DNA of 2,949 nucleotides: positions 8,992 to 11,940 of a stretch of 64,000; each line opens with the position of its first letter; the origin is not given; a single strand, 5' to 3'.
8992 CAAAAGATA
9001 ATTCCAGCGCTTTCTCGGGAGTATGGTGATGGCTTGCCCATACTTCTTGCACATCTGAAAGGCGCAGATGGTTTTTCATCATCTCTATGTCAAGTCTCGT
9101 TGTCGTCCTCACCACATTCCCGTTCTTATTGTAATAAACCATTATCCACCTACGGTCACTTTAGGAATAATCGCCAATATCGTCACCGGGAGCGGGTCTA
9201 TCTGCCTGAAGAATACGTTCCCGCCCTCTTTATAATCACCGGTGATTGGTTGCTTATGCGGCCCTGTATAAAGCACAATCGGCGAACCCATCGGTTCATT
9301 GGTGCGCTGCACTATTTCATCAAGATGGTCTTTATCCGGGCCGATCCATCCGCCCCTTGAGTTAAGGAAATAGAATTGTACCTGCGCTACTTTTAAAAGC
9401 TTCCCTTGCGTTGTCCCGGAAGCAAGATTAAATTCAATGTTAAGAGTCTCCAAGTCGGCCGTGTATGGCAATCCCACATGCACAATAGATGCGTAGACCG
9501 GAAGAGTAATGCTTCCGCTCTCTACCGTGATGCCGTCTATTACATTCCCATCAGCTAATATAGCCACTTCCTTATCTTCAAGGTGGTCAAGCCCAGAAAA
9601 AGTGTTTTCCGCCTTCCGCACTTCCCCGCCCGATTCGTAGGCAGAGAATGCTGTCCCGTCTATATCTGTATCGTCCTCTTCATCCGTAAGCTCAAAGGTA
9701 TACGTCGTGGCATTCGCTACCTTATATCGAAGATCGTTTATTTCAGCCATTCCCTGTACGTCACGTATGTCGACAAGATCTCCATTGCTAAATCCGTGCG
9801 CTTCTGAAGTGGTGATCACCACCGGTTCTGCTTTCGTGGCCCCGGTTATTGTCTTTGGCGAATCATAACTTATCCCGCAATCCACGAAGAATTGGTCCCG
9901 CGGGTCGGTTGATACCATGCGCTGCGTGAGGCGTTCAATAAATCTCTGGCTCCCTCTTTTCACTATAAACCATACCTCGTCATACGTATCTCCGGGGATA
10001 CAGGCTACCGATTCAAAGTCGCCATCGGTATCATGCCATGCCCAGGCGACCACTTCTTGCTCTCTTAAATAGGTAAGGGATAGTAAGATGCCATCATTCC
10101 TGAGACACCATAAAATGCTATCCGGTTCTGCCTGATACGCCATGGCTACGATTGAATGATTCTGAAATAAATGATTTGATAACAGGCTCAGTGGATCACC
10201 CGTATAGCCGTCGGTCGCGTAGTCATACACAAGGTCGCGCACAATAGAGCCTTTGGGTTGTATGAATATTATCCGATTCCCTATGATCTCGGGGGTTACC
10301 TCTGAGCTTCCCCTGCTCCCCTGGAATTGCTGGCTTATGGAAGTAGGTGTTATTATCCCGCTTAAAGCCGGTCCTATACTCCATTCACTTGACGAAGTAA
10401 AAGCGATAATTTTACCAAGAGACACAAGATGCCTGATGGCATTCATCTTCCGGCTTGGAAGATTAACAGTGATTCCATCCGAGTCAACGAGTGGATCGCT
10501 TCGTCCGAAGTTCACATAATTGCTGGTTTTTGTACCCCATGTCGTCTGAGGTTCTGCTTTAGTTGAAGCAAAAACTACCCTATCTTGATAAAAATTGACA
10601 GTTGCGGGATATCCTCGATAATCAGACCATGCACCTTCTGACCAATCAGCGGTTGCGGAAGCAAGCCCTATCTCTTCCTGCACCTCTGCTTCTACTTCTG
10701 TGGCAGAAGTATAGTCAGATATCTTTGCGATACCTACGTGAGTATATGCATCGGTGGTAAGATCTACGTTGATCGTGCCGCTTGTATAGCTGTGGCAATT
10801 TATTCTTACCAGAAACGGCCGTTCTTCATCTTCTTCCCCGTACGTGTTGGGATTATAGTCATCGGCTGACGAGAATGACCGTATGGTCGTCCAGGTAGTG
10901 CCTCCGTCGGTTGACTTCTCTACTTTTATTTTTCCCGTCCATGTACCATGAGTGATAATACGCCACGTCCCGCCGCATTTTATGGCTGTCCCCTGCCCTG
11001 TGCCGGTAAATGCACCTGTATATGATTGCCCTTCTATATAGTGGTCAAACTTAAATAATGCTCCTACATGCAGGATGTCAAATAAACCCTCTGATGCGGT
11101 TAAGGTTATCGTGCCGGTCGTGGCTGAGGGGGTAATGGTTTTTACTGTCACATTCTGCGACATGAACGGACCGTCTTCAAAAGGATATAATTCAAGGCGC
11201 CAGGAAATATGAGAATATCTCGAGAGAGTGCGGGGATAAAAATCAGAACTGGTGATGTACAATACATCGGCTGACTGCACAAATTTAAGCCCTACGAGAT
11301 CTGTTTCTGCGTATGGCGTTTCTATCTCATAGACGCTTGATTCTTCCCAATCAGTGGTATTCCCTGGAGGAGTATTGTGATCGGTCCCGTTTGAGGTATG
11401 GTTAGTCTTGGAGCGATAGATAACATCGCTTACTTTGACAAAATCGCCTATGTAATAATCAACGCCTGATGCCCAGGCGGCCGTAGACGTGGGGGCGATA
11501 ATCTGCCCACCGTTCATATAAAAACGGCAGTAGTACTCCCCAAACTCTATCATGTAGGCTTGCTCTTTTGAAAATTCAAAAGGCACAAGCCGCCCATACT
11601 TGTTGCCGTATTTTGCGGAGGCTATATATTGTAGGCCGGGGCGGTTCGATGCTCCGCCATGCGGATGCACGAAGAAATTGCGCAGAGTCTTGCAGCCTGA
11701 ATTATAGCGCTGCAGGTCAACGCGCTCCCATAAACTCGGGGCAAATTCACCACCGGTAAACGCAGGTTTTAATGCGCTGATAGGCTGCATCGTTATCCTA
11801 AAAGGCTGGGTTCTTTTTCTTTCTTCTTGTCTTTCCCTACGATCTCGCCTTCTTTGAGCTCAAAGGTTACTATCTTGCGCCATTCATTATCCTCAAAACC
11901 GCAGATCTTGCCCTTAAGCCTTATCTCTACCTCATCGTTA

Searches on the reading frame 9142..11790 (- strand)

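Call 90: search_protein_families(library=phrogs, proteins=[window:9142-11790:-], max_evalue=0.00001)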
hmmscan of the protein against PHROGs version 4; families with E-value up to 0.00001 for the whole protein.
window:9142-11790:- (882 aa): 5 families
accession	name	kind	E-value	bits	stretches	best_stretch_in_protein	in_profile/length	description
phrog_376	-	tail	2.2e-225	751.3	1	1-882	1-711/712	tail protein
phrog_15566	-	tail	2.1e-127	427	1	370-882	24-551/552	tail protein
phrog_20269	-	unknown function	4.2e-60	204.7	1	4-438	3-345/374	-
phrog_30010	-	unknown function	6.3e-38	131.8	1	514-652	188-329/517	-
phrog_584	-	tail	7.2e-11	43.2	1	641-728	16-98/218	major tail protein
